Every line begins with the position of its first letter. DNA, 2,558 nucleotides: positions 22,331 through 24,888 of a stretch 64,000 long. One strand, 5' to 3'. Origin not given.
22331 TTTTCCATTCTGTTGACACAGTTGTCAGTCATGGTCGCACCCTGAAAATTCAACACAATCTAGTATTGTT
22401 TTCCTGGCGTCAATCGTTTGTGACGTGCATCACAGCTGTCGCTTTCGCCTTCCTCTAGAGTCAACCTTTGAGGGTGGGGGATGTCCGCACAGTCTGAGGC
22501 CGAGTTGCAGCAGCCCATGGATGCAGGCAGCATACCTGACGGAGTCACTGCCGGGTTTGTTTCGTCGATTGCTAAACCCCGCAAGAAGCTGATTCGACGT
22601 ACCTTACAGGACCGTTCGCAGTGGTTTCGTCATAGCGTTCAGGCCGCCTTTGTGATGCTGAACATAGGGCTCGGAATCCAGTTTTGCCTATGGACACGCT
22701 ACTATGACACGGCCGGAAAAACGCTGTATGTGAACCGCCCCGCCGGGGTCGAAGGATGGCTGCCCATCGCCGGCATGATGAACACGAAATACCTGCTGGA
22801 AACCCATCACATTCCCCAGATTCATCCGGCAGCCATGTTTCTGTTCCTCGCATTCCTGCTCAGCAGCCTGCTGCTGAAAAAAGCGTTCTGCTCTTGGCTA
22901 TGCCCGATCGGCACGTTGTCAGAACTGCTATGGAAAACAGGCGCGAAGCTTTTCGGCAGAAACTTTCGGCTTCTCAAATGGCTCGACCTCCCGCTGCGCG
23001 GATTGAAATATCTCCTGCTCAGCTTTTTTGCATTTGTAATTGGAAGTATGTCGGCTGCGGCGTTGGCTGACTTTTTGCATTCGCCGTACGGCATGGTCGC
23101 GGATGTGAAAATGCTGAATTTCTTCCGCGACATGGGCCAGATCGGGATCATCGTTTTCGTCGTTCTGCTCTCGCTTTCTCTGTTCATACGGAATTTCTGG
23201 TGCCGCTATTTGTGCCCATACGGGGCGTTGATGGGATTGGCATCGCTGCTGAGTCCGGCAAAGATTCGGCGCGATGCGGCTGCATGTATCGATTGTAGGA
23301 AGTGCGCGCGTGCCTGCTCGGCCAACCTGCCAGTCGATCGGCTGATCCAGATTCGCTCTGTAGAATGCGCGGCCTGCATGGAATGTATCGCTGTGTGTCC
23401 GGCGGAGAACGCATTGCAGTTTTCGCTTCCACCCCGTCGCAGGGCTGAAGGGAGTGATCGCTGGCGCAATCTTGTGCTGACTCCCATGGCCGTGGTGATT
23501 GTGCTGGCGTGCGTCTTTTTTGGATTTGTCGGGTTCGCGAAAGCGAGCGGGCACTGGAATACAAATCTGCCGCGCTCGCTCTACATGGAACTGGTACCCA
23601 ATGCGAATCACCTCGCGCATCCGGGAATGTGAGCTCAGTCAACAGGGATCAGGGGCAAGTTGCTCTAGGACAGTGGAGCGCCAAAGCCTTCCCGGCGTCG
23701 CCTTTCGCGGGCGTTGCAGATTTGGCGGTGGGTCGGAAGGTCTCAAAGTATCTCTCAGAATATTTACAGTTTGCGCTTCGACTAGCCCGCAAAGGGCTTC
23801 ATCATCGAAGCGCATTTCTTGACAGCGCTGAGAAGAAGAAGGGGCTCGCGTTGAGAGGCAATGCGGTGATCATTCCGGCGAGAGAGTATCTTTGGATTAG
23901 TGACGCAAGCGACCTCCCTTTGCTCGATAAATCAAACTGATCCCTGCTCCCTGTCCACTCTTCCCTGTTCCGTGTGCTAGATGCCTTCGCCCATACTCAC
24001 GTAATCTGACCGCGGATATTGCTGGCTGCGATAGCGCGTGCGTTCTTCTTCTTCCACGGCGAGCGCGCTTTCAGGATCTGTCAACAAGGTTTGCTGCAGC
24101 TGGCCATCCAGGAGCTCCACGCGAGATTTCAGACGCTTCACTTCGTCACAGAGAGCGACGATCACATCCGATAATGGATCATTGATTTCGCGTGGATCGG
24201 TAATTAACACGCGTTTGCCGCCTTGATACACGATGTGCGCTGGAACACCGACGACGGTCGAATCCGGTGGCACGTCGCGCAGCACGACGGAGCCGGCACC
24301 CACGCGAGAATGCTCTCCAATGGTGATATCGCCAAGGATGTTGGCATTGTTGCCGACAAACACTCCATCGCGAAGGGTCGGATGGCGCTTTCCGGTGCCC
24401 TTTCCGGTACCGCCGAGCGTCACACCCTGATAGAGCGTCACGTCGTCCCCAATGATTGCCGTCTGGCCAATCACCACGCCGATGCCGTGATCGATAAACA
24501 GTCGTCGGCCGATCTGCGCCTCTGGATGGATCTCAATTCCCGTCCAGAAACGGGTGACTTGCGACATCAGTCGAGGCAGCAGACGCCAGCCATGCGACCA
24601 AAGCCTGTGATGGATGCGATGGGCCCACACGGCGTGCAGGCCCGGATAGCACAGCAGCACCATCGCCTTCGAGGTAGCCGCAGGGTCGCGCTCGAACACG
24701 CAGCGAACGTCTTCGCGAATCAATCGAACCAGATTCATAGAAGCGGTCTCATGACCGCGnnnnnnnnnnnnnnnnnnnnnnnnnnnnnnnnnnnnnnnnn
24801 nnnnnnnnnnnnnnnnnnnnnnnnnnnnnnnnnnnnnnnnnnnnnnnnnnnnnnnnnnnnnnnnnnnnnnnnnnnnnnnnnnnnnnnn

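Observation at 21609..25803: Three GTGAC-N4-GTCAC palindromes define a local Crp/Fnr regulon (cydAB, NapH-like gene, cysK/2OG oxygenase)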

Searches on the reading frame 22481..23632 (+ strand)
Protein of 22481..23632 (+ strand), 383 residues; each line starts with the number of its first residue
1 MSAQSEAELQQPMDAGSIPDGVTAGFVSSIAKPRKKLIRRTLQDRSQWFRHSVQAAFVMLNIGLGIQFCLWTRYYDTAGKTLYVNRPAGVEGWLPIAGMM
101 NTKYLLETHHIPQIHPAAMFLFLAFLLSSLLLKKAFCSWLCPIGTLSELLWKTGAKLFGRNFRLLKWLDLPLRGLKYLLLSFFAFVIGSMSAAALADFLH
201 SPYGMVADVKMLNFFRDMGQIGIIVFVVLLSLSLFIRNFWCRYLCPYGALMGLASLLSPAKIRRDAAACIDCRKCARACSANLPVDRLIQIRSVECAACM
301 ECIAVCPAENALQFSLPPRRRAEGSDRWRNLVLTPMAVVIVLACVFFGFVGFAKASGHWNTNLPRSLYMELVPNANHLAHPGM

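Call 7: search_protein_families(library=pfam, proteins=[window:22481-23632:+])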
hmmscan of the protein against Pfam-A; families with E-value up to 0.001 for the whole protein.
window:22481-23632:+ (383 aa): 7 families
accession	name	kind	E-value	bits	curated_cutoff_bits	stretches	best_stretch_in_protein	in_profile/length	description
PF12801.12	Fer4_5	-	8.4e-21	74.1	22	2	115-160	2-47/48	4Fe-4S binding domain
PF12837.12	Fer4_6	-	1.7e-06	28.2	25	1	262-282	2-22/24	4Fe-4S binding domain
PF13237.11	Fer4_10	-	6.7e-06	26.4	25.5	1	261-307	1-53/53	4Fe-4S dicluster domain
PF14697.11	Fer4_21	-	1e-05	26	35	1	265-313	4-58/59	4Fe-4S dicluster domain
PF13187.11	Fer4_9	-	3e-05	24.4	27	0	268-308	1-49/52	4Fe-4S dicluster domain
PF00037.32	Fer4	-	0.00017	21.7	21.1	0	265-279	4-18/24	4Fe-4S binding domain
PF12838.12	Fer4_7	-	0.00022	22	27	0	269-309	2-51/52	4Fe-4S dicluster domain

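Call 33: search_protein_families(library=ncbifam, proteins=[window:22481-23632:+], max_evalue=0.01)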
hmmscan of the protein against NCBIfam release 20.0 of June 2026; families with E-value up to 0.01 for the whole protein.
window:22481-23632:+ (383 aa): 17 families
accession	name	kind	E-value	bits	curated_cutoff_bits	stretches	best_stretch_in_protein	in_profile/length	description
TIGR02163.1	napH_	subfamily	3.4e-23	82.5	213.05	1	105-315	51-254/255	NapH/MauN family ferredoxin-type protein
NF007013.0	PRK09477.1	equivalog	1.4e-20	73.5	234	1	105-316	74-278/286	quinol dehydrogenase ferredoxin subunit NapH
NF046105.1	TransRegNosR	equivalog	1.3e-18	66.7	1000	1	118-303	480-662/680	transcriptional regulator NosR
NF045874.1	Vhu_polyferre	exception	4.6e-06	25.6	600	1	236-310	33-103/381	F420-non-reducing hydrogenase associated-polyferredoxin VhuB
TIGR02745.1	ccoG_rdxA_fixG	equivalog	5.8e-06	25.5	316.7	1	118-248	58-191/435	cytochrome c oxidase accessory protein CcoG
NF038196.1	ferrodoxin_EFR1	subfamily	8.5e-06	26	75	1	265-309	183-227/242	EFR1 family ferrodoxin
NF005504.0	PRK07118.1-3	equivalog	1.7e-05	24.3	437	1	266-321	218-275/293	Fe-S cluster domain-containing protein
NF006221.0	PRK08348.1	subfamily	0.00018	21.2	124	1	261-315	38-95/136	NADH-plastoquinone oxidoreductase subunit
NF006183.0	PRK08318.1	equivalog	0.00043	19.2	335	1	264-319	339-402/422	NAD-dependent dihydropyrimidine dehydrogenase subunit PreA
NF043039.1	HgcAB_like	equivalog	0.00059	19.5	285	1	160-309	197-347/350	HgcAB-like fusion protein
TIGR01944.1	rnfB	subfamily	0.0011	18.6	68.7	1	266-310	112-159/190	RnfABCDGE type electron transport complex subunit B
NF005506.0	PRK07118.1-5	equivalog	0.0015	18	388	1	266-309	215-260/279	Fe-S cluster domain-containing protein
NF058577.1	FdxA_fam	equivalog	0.0018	18.5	65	0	261-281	30-50/52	4Fe-4S ferredoxin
NF007382.0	PRK09898.1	equivalog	0.0027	17.3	213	1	241-309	131-196/208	ferredoxin-like protein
TIGR03336.1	IOR_alpha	equivalog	0.0042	15.5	650.9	1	261-309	544-593/595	indolepyruvate ferredoxin oxidoreductase subunit alpha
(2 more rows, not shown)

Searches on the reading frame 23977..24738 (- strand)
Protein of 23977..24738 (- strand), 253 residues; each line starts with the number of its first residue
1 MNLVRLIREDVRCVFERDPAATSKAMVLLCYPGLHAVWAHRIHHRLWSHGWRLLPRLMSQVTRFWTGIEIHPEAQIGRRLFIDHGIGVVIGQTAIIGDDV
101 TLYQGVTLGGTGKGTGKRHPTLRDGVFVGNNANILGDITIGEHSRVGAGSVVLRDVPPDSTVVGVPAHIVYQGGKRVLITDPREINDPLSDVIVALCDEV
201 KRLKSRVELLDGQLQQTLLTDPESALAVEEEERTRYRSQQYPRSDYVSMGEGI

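Call 7: search_protein_families(library=pfam, proteins=[window:23977-24738:-])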
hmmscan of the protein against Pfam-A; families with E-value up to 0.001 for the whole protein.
window:23977-24738:- (253 aa): 2 families
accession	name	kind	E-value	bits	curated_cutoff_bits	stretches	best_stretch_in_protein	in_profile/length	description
PF00132.30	Hexapep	-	3.6e-13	49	27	1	119-153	1-35/36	Bacterial transferase hexapeptide (six repeats)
PF06426.19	SATase_N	-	0.00047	20.9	21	1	3-37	69-103/105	Serine acetyltransferase, N-terminal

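Call 33: search_protein_families(library=ncbifam, proteins=[window:23977-24738:-], max_evalue=0.01)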
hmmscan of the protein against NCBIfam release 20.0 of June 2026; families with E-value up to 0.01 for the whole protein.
window:23977-24738:- (253 aa): 43 families (the best 25 are shown)
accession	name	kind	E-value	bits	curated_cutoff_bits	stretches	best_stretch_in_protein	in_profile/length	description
TIGR01172.1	cysE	equivalog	1.8e-74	249.2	210.65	1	7-167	1-161/162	serine O-acetyltransferase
NF041874.1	EPS_EpsC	equivalog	4.9e-70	234.6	150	1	7-171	1-165/168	serine O-acetyltransferase EpsC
NF008349.0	PRK11132.1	equivalog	3.2e-52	177.3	397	1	3-172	77-246/273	serine O-acetyltransferase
NF007564.0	PRK10191.1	equivalog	4.6e-25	88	196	1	36-168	28-157/162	colanic acid biosynthesis acetyltransferase WcaB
TIGR04016.1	WcaB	equivalog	1.6e-24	86.2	194.65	1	36-168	12-141/146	colanic acid biosynthesis acetyltransferase WcaB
TIGR03570.1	NeuD_NnaD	subfamily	2e-18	66.7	160.8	1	68-167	112-201/202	NeuD/PglB/VioB family sugar acetyltransferase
TIGR03532.1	DapD_Ac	equivalog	4e-15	56.1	231.75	1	70-172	113-213/231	2,3,4,5-tetrahydropyridine-2,6-dicarboxylate N-acetyltransferase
NF007076.0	PRK09527.1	equivalog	2.2e-10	40.3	347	1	74-172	76-184/203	galactoside O-acetyltransferase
NF058585.1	HptprglPActTf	PfamEq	2.6e-09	36.9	300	1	123-173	110-160/172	heptaprenylglyceryl phosphate O-acetyltransferase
NF007240.0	PRK09677.1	equivalog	1.4e-08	34.4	243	1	124-170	135-181/192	putative lipopolysaccharide biosynthesis O-acetyl transferase WbbJ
NF010935.0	PRK14355.1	equivalog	2.1e-08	33.3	718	1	94-165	373-443/459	bifunctional UDP-N-acetylglucosamine diphosphorylase/glucosamine-1-phosphate N-acetyltransferase GlmU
NF002060.0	PRK00892.1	subfamily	2.9e-08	33.2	207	1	123-169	267-314/345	UDP-3-O-(3-hydroxymyristoyl)glucosamine N-acyltransferase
NF010937.0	PRK14357.1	equivalog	3.4e-08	32.8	658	1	94-170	359-434/448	bifunctional UDP-N-acetylglucosamine diphosphorylase/glucosamine-1-phosphate N-acetyltransferase GlmU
NF010936.0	PRK14356.1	equivalog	1.1e-07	31.1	666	1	94-161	374-440/456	bifunctional UDP-N-acetylglucosamine diphosphorylase/glucosamine-1-phosphate N-acetyltransferase GlmU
NF007797.0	PRK10502.1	subfamily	1.2e-07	31.6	192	1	122-172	128-178/183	WcaF family extracellular polysaccharide biosynthesis acetyltransferase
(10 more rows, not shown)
